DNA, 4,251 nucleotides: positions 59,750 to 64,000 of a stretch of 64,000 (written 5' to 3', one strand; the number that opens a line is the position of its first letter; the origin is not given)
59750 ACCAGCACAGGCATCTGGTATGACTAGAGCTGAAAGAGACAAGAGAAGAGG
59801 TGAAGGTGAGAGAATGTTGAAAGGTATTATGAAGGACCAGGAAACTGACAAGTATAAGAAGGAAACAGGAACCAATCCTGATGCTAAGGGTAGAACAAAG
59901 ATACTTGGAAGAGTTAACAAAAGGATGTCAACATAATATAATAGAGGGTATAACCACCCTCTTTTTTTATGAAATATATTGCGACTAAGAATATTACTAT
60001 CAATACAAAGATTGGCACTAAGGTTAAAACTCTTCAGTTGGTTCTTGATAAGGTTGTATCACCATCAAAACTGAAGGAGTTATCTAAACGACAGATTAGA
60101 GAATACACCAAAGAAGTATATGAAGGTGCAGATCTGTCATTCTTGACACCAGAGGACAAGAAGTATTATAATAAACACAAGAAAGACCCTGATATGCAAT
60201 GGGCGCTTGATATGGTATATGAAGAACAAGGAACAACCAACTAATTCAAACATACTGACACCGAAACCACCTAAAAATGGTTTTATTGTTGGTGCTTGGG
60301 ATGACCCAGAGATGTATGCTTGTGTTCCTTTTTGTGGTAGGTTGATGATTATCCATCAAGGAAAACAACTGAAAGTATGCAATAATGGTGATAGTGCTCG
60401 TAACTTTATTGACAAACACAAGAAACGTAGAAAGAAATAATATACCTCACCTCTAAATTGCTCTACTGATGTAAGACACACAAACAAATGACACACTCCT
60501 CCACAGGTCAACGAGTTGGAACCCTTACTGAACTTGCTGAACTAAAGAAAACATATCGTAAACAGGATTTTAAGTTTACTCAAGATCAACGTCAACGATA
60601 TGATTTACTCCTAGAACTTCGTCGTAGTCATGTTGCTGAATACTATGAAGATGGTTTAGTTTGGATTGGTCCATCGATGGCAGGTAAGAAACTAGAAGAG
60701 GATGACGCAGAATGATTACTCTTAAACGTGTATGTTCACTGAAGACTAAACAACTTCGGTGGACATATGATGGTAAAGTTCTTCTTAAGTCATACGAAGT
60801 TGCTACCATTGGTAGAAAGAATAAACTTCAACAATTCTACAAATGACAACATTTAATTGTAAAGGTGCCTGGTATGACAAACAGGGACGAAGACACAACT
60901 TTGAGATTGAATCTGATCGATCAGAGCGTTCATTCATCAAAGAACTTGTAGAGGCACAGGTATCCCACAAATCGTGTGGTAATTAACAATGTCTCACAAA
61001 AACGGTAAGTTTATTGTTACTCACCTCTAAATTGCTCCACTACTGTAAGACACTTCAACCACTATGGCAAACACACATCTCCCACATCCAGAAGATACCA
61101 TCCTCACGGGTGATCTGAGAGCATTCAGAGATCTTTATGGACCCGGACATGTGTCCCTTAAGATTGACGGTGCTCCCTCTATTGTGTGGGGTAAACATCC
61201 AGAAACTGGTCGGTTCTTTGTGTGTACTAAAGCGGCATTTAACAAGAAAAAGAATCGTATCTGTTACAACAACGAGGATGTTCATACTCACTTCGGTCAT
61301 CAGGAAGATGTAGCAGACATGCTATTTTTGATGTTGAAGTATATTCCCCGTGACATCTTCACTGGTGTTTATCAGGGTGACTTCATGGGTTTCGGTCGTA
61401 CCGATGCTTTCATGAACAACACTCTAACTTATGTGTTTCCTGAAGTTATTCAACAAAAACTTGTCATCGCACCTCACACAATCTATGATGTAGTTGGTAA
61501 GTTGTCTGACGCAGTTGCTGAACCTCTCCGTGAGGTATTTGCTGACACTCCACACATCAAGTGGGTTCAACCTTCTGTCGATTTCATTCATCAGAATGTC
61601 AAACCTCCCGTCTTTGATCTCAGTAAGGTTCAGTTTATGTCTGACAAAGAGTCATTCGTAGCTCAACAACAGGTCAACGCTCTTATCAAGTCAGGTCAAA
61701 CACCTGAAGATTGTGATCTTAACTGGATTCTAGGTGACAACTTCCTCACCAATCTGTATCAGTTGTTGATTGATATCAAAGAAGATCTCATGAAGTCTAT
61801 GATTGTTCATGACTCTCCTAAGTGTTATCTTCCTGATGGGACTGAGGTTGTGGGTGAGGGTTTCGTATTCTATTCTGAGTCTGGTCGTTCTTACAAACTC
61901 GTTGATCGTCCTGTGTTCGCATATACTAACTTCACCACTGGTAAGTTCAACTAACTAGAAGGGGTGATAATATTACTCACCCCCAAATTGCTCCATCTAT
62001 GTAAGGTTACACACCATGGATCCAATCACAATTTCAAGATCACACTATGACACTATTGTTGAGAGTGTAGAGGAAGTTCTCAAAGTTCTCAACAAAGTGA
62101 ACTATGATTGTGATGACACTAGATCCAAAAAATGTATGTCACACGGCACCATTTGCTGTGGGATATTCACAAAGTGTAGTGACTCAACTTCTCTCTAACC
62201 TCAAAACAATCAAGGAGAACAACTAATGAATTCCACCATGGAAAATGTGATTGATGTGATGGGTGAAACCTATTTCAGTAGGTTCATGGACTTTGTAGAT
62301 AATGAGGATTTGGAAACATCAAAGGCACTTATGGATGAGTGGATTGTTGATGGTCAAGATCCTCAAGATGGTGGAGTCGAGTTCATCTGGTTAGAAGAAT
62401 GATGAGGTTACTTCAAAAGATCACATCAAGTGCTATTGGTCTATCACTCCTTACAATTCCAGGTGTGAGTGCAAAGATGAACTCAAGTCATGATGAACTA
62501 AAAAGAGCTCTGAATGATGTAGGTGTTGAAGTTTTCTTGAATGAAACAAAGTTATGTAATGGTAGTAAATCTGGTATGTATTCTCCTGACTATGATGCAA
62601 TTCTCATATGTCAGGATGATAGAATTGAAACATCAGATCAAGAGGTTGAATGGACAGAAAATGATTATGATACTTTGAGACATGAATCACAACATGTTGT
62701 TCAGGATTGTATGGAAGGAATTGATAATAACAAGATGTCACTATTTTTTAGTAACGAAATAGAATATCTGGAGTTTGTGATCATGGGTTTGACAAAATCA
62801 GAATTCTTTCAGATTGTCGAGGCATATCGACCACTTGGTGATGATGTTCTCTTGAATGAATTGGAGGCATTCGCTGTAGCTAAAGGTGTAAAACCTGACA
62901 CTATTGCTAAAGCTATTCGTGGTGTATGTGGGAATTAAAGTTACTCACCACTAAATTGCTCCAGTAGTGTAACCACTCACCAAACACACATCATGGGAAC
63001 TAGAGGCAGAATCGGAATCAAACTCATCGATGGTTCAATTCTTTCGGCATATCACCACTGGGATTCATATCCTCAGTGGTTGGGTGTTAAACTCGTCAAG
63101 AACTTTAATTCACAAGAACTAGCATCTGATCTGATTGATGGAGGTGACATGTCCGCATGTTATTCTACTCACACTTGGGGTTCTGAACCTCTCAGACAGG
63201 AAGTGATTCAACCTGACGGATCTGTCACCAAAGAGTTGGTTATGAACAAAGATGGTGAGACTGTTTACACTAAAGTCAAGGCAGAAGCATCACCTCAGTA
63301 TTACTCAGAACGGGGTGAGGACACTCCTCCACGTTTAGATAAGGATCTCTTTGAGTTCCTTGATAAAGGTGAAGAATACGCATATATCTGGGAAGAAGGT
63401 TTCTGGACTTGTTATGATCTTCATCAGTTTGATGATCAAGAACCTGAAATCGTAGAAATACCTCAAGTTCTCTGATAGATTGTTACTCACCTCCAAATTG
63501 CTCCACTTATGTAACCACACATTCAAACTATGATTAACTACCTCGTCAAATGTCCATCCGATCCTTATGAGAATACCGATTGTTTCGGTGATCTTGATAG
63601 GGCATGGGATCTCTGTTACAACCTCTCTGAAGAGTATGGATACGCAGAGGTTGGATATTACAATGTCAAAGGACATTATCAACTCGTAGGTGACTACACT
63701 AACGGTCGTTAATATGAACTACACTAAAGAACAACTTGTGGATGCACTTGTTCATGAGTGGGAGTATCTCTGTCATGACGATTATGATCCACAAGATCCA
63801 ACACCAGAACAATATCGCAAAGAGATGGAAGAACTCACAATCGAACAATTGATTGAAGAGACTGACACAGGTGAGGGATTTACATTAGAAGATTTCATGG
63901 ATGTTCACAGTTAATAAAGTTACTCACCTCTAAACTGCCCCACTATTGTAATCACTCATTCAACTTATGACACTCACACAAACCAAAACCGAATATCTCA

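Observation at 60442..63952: Fixed-length 34-bp element bounding every gene cassette in the 3' region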

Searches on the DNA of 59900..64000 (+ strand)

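Call 6: search_dna_similar(query=window:59900-64000:+, collection=phages, mode=near, max_rows=20)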
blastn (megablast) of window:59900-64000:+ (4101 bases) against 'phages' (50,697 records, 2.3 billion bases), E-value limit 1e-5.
No match.

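Call 62: search_dna_similar(query=L040:8857-8900:+, collection=phages, mode=distant, max_evalue=1, max_rows=60)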
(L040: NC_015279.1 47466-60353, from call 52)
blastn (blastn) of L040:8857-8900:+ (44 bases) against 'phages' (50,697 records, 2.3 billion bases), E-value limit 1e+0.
Records with a match: 3; places in all: 27; records where one place covers at least 80% of the query: 3.
Best place of each record, by identity: >=99% 2; 90-95% 1.
By first word of the organism name: Synechococcus 2; Marine 1.
By host as written in the record: Synechococcus sp. WH8017 2; - 1.
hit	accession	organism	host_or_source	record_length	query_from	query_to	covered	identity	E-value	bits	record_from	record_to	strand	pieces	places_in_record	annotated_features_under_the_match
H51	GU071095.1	Synechococcus phage S-SM2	Synechococcus sp. WH8017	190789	1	44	100%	100.0%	2e-14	81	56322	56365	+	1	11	hypothetical protein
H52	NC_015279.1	Synechococcus phage S-SM2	Synechococcus sp. WH8017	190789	1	44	100%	100.0%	2e-14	81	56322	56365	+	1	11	hypothetical protein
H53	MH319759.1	Marine virus AG-345-O18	single cell amplified by WGA-X; seawater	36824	8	43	82%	91.7%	1e-5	53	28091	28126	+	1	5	record has no annotation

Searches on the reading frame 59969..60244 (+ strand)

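Call 81: search_protein_families(library=pfam, max_evalue=0.01, proteins=[window:59969-60244:+])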
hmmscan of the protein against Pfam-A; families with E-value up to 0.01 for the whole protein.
window:59969-60244:+ (91 aa): 0 families

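Call 82: search_protein_families(library=phrogs, max_evalue=0.001, proteins=[window:59969-60244:+])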
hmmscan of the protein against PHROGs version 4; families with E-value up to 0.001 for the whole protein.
window:59969-60244:+ (91 aa): 1 family
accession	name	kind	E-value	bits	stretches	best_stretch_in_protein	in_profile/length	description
phrog_3612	-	unknown function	2.4e-26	92.9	1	1-83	1-83/88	-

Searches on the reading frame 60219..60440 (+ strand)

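Call 81: search_protein_families(library=pfam, max_evalue=0.01, proteins=[window:60219-60440:+])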
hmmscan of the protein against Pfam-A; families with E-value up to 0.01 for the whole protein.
window:60219-60440:+ (73 aa): 0 families

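Call 82: search_protein_families(library=phrogs, max_evalue=0.001, proteins=[window:60219-60440:+])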
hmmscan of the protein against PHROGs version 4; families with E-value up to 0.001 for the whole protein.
window:60219-60440:+ (73 aa): 1 family
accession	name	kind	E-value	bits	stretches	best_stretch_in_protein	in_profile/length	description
phrog_33194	-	unknown function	1.6e-05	25.9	1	8-73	17-82/93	-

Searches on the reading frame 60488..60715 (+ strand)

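Call 81: search_protein_families(library=pfam, max_evalue=0.01, proteins=[window:60488-60715:+])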
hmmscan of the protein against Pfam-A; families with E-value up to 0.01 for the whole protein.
window:60488-60715:+ (75 aa): 0 families

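Call 82: search_protein_families(library=phrogs, max_evalue=0.001, proteins=[window:60488-60715:+])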
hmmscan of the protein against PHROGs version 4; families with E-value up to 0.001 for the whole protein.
window:60488-60715:+ (75 aa): 1 family
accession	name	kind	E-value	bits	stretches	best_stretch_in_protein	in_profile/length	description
phrog_3262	-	unknown function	1.1e-16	61.5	1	12-73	6-67/71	-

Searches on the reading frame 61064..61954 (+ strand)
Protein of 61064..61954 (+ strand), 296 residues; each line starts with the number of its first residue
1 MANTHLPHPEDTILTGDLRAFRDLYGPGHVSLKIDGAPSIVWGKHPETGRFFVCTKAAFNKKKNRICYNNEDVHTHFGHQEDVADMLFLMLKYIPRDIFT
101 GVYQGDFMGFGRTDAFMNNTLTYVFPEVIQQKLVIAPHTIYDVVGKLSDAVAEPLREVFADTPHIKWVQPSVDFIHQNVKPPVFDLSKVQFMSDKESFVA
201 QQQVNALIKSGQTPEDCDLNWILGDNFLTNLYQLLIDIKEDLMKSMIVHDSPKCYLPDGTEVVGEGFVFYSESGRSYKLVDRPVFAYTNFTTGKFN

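Call 8: search_dna_similar(query=window:61064-61954:+, collection=phages, mode=protein, max_rows=25)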
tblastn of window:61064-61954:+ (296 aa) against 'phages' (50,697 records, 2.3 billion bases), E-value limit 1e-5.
Records with a match: 461; places in all: 463; records where one place covers at least 80% of the query: 376.
Best place of each record, by identity: <60% 461.
By first word of the organism name: Synechococcus 367; Cyanophage 61; Prochlorococcus 24; Marine 3; Pelagibacter 2; Vibrio 1; Phage 1; Stenotrophomonas 1; Pseudoalteromonas 1.
By host as written in the record: - 174; Synechococcus 107; Synechococcus sp. 37; Synechococcus sp. WH7803 28; Synechococcus sp. WH8102 19; Synechococcus sp. MW02 15; Synechococcus sp. WH 7803 15; Synechococcus sp. WH8109 6; and 28 more.
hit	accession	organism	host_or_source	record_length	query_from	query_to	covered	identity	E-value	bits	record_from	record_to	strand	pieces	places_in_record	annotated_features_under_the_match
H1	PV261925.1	Synechococcus phage RB11-B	Synechococcus sp. MW02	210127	1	293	99%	53.9%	1e-94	311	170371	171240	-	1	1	hypothetical protein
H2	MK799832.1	Synechococcus phage S-B05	Synechococcus sp. MW02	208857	1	293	99%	52.6%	3e-93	307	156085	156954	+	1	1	hypothetical protein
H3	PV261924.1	Synechococcus phage RN05-S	Synechococcus sp. MW02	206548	1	293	99%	52.6%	3e-93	306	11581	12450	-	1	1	hypothetical protein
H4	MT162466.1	Synechococcus phage S-N03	Synechococcus sp. MW02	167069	1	296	100%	47.7%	7e-76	257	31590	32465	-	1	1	hypothetical protein (x2)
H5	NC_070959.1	Synechococcus phage S-N03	Synechococcus sp. MW02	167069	1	296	100%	47.7%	7e-76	257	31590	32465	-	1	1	hypothetical protein (x2)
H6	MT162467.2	Synechococcus phage S-H34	Synechococcus sp. MW02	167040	1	296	100%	47.0%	3e-75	255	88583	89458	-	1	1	hypothetical protein (x2)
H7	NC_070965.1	Synechococcus phage S-H34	Synechococcus sp. MW02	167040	1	296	100%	47.0%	3e-75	255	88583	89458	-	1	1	hypothetical protein (x2)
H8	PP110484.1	Synechococcus phage MA01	Synechococcus sp. MW02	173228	1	296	100%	47.0%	3e-75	255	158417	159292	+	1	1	hypothetical protein (x2)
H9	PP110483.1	Synechococcus phage MA10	Synechococcus sp. MW02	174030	1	296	100%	47.0%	3e-75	255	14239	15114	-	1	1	hypothetical protein (x2)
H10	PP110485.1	Synechococcus phage ME01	Synechococcus sp. MW02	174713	1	296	100%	47.0%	3e-75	255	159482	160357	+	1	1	hypothetical protein (x2)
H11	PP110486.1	Synechococcus phage MC09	Synechococcus sp. MW02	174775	1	296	100%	47.0%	3e-75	255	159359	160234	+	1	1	hypothetical protein (x2)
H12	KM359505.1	Prochlorococcus phage P-TIM68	Prochlorococcus sp. MIT9515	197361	1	295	100%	46.5%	1e-81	273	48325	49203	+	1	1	hypothetical protein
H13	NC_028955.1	Prochlorococcus phage P-TIM68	Prochlorococcus sp. MIT9515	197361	1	295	100%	46.5%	1e-81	273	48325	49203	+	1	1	hypothetical protein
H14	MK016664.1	Synechococcus phage S-B68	Synechococcus sp. WH 7803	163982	1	296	100%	44.6%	4e-77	261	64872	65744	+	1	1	hypothetical protein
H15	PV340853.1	Synechococcus phage Sf-CH8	Synechococcus sp. WH8102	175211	1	296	100%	44.5%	2e-70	242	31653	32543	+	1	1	hypothetical protein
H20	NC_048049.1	Synechococcus phage S-T4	Synechococcus sp. WH 7803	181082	3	294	99%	43.2%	2e-65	227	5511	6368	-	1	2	hypothetical protein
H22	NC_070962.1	Synechococcus phage S-SCSM1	Synechococcus sp. WH 7803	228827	1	294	99%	42.9%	3e-67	232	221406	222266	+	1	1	hypothetical protein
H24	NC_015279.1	Synechococcus phage S-SM2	Synechococcus sp. WH8017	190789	1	295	100%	40.6%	1e-59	211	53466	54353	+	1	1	hypothetical protein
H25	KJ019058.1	Synechococcus phage ACG-2014f_Syn7803C8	-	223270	3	295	99%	40.3%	1e-59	210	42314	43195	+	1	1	hypothetical protein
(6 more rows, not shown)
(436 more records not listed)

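Call 26: get_annotated_region(hit=H2, flank=12000)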
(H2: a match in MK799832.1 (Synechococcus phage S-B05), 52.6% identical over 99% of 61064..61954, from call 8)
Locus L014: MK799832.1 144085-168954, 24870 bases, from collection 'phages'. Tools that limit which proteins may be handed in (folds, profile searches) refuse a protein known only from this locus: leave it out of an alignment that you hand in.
description: Synechococcus phage S-B05, complete genome.
organism: Synechococcus phage S-B05 (NCBI taxid 2484637)
taxonomy: Viruses; Duplodnaviria; Heunggongvirae; Uroviricota; Caudoviricetes; Kyanoviridae
host: Synechococcus sp. MW02; source: -; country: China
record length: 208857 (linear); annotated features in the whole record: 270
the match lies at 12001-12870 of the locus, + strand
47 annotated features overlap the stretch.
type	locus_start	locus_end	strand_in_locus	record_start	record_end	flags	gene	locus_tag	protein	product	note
CDS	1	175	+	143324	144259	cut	-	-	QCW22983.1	endosialidase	-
CDS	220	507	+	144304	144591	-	-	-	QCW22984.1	hypothetical protein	-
CDS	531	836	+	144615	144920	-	-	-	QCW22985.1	tail fiber protein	T7-like tail fiber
CDS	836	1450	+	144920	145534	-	-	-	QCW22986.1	hypothetical protein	-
CDS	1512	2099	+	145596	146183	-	-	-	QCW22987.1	hypothetical protein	-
CDS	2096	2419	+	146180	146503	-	-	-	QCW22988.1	hypothetical protein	-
CDS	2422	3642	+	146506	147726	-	-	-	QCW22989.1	putative carbohydrate binding domain containing protein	-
CDS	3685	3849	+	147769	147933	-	-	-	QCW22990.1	hypothetical protein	-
CDS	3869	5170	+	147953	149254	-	-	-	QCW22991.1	putative carbohydrate binding domain containing protein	-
CDS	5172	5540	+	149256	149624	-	-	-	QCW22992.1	hypothetical protein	-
CDS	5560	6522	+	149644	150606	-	-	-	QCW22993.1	endosialidase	-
CDS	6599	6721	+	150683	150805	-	-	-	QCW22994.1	hypothetical protein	-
CDS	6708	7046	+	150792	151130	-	-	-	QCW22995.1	hypothetical protein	-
CDS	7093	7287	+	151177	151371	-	-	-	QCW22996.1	hypothetical protein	-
CDS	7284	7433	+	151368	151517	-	-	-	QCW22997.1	hypothetical protein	-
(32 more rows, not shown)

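Call 51: get_annotated_region(hit=H13, flank=7000)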
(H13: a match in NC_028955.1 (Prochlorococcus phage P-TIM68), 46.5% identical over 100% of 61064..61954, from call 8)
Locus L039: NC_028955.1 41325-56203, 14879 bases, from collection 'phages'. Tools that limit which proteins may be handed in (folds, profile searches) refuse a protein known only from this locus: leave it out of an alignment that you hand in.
description: Prochlorococcus phage P-TIM68, complete genome.
organism: Prochlorococcus phage P-TIM68 (NCBI taxid 1542477)
taxonomy: Viruses; Duplodnaviria; Heunggongvirae; Uroviricota; Caudoviricetes; Kyanoviridae; Haifavirus; Haifavirus tim68
host: Prochlorococcus sp. MIT9515; source: -; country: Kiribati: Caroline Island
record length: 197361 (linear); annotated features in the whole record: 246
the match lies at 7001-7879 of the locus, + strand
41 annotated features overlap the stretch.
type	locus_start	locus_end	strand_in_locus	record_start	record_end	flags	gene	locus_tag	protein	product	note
CDS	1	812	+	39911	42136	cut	-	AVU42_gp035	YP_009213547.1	tail fiber protein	-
CDS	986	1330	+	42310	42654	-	-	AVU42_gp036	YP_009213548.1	hypothetical protein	-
CDS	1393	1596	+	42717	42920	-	-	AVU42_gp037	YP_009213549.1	hypothetical protein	-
CDS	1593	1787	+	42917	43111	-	-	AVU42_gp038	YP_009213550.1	hypothetical protein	-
CDS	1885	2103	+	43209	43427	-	-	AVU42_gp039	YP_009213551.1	hypothetical protein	-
CDS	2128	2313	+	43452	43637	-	-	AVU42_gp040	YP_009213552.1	hypothetical protein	-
CDS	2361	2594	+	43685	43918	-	-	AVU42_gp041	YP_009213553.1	hypothetical protein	-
CDS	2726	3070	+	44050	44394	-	-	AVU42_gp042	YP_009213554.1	hypothetical protein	-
CDS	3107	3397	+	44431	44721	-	-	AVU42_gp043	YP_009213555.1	hypothetical protein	-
CDS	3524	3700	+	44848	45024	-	-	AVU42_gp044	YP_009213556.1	hypothetical protein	-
CDS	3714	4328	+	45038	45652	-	-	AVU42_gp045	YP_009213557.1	hypothetical protein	-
CDS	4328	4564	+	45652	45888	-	-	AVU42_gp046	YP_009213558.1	hypothetical protein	-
CDS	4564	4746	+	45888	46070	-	-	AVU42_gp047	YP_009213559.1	hypothetical protein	-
CDS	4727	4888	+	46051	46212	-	-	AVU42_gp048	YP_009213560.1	hypothetical protein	-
CDS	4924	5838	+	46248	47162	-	-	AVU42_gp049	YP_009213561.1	putative methylase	-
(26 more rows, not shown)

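Call 52: get_annotated_region(hit=H24, flank=6000)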
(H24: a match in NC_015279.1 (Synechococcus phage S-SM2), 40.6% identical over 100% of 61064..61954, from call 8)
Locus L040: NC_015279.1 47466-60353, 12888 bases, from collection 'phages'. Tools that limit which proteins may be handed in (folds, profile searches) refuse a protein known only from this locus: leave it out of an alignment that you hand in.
description: Synechococcus phage S-SM2, complete genome.
organism: Synechococcus phage S-SM2 (NCBI taxid 444860)
taxonomy: Viruses; Duplodnaviria; Heunggongvirae; Uroviricota; Caudoviricetes; Kyanoviridae; Nilusvirus; Nilusvirus ssm2
host: Synechococcus sp. WH8017; source: -; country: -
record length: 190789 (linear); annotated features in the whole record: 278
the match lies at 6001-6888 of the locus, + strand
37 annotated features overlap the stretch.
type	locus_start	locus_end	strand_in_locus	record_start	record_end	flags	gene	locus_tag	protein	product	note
CDS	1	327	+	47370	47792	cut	-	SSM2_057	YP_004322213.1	hypothetical protein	T4-LIKE GC: 66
CDS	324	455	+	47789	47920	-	-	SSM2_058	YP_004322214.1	hypothetical protein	T4-LIKE GC: 1183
CDS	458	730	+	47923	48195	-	-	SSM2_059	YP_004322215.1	hypothetical protein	T4-LIKE GC: 89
CDS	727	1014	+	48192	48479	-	-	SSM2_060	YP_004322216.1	hypothetical protein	T4-LIKE GC: 1008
CDS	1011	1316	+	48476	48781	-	-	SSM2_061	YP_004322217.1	hypothetical protein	T4-LIKE GC: 92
CDS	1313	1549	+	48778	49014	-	-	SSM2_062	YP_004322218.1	Rnf-Nqr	T4-LIKE GC: 416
CDS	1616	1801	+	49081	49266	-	-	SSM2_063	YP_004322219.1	hypothetical protein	T4-LIKE GC: 1184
CDS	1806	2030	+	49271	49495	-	-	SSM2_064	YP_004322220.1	hypothetical protein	T4-LIKE GC: 1185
CDS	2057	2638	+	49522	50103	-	-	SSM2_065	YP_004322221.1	hypothetical protein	T4-LIKE GC: 1186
CDS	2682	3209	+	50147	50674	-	-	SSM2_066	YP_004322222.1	restriction enzyme type II R/M system 1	T4-LIKE GC: 1187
CDS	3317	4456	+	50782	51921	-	-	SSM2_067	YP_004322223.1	hypothetical protein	T4-LIKE GC: 1188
CDS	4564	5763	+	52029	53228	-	-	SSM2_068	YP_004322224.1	helicase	T4-LIKE GC: 36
CDS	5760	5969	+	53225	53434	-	-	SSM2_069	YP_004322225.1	hypothetical protein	T4-LIKE GC: 1011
CDS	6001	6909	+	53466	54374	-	-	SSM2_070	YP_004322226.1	hypothetical protein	T4-LIKE GC: 71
CDS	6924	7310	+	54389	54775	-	-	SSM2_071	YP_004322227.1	hypothetical protein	T4-LIKE GC: 68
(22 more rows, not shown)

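Call 81: search_protein_families(library=pfam, max_evalue=0.01, proteins=[window:61064-61954:+])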
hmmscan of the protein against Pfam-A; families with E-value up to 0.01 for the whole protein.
window:61064-61954:+ (296 aa): 1 family
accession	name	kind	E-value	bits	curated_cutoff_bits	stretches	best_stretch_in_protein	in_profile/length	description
PF19782.4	DUF6267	-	4.7e-65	220.8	27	2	3-196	1-220/376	Family of unknown function (DUF6267)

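Call 82: search_protein_families(library=phrogs, max_evalue=0.001, proteins=[window:61064-61954:+])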
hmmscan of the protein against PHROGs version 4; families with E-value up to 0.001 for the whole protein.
window:61064-61954:+ (296 aa): 1 family
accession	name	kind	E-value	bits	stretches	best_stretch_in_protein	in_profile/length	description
phrog_455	-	unknown function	2e-90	306.3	1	1-295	23-339/764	-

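Call 103: get_annotated_region(hit=H5, flank=100)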
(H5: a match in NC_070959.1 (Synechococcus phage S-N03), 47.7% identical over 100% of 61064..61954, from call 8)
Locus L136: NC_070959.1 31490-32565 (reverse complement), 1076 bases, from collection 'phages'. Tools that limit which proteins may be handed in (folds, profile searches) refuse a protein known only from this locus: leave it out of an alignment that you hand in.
description: Synechococcus phage S-N03, complete genome.
organism: Synechococcus phage S-N03 (NCBI taxid 2718943)
taxonomy: Viruses; Duplodnaviria; Heunggongvirae; Uroviricota; Caudoviricetes; Kyanoviridae; Huanghaivirus; Huanghaivirus snothree
host: Synechococcus sp. MW02; source: -; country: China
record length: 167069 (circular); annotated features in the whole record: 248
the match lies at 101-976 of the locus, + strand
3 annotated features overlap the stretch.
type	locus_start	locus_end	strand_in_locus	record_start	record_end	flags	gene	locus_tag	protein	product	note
CDS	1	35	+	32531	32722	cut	-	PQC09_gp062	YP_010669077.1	hypothetical protein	-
CDS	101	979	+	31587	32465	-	-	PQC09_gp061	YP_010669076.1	hypothetical protein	-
CDS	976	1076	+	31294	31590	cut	-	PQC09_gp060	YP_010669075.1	hypothetical protein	-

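Call 104: get_annotated_region(hit=H14, flank=100)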
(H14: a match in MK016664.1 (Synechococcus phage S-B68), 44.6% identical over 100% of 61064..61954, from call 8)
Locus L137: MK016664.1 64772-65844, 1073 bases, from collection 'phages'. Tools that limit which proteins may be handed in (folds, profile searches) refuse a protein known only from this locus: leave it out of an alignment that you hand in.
description: Synechococcus phage S-B68, complete genome.
organism: Synechococcus phage S-B68 (NCBI taxid 2545437)
taxonomy: Viruses; Duplodnaviria; Heunggongvirae; Uroviricota; Caudoviricetes; Kyanoviridae
host: Synechococcus sp. WH 7803; source: -; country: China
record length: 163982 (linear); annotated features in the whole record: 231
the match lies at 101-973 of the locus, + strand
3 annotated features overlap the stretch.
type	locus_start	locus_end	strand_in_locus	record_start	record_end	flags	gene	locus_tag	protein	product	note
CDS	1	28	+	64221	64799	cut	-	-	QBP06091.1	hypothetical protein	-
CDS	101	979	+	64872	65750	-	-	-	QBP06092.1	hypothetical protein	Phage T4-like protein, T4 GC0071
CDS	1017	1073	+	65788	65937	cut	-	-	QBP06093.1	hypothetical protein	-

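Call 105: get_annotated_region(hit=H20, flank=100)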
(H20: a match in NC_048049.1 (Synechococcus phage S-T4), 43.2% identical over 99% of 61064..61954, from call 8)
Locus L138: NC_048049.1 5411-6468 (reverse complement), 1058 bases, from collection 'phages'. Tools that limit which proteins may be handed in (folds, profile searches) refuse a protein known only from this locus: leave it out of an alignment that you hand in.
description: Synechococcus phage S-T4, complete genome.
organism: Synechococcus phage S-T4 (NCBI taxid 2268578)
taxonomy: Viruses; Duplodnaviria; Heunggongvirae; Uroviricota; Caudoviricetes; Kyanoviridae; Tamkungvirus; Tamkungvirus ST4
host: Synechococcus sp. WH 7803; source: -; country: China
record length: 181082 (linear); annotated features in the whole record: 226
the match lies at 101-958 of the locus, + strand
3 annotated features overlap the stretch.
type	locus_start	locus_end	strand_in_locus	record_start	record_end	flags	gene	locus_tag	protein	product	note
CDS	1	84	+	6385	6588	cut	-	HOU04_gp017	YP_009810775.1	hypothetical protein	-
CDS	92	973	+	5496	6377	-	-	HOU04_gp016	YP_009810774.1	hypothetical protein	-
CDS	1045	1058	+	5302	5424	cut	-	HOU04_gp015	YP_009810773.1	hypothetical protein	-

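Call 106: get_annotated_region(hit=H22, flank=100)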
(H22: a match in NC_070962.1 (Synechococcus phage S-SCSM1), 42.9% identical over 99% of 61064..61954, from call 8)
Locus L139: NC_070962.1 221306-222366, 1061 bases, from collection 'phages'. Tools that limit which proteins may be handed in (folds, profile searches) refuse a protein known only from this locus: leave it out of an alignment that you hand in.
description: Synechococcus phage S-SCSM1, complete genome.
organism: Synechococcus phage S-SCSM1 (NCBI taxid 2588487)
taxonomy: Viruses; Duplodnaviria; Heunggongvirae; Uroviricota; Caudoviricetes; Kyanoviridae; Zhoulongquanvirus; Zhoulongquanvirus esscess
host: Synechococcus sp. WH 7803; source: -; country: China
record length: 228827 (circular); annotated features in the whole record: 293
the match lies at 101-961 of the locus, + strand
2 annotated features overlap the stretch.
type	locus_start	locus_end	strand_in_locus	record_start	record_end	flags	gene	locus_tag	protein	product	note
CDS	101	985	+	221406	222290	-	-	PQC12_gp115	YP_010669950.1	hypothetical protein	-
CDS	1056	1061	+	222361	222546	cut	-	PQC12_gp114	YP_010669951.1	hypothetical protein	-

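Call 107: get_annotated_region(hit=H25, flank=100)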
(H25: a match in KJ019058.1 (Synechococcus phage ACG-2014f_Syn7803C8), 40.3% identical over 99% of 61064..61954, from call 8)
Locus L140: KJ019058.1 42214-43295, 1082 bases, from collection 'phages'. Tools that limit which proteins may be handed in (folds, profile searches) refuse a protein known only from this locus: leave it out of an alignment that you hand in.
description: Synechococcus phage ACG-2014f_Syn7803C8, complete genome.
organism: Synechococcus phage ACG-2014f_Syn7803C8 (NCBI taxid 2790336)
taxonomy: Viruses; Duplodnaviria; Heunggongvirae; Uroviricota; Caudoviricetes; Kyanoviridae; Atlauavirus; Atlauavirus tusconc8
host: -; source: -; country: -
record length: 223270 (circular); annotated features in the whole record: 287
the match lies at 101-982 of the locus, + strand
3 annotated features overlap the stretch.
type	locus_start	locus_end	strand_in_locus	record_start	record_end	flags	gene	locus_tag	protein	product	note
CDS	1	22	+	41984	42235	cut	-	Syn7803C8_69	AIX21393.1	hypothetical protein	-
CDS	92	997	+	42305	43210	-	-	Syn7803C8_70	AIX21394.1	hypothetical protein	-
CDS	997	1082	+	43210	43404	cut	-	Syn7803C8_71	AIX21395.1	hypothetical protein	-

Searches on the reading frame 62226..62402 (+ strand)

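Call 81: search_protein_families(library=pfam, max_evalue=0.01, proteins=[window:62226-62402:+])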
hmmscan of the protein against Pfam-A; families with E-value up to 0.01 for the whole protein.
window:62226-62402:+ (58 aa): 0 families

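Call 82: search_protein_families(library=phrogs, max_evalue=0.001, proteins=[window:62226-62402:+])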
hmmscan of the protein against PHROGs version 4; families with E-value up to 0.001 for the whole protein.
window:62226-62402:+ (58 aa): 1 family
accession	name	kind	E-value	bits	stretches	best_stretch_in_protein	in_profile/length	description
phrog_710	-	unknown function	9.1e-16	58.9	1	4-57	17-70/79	-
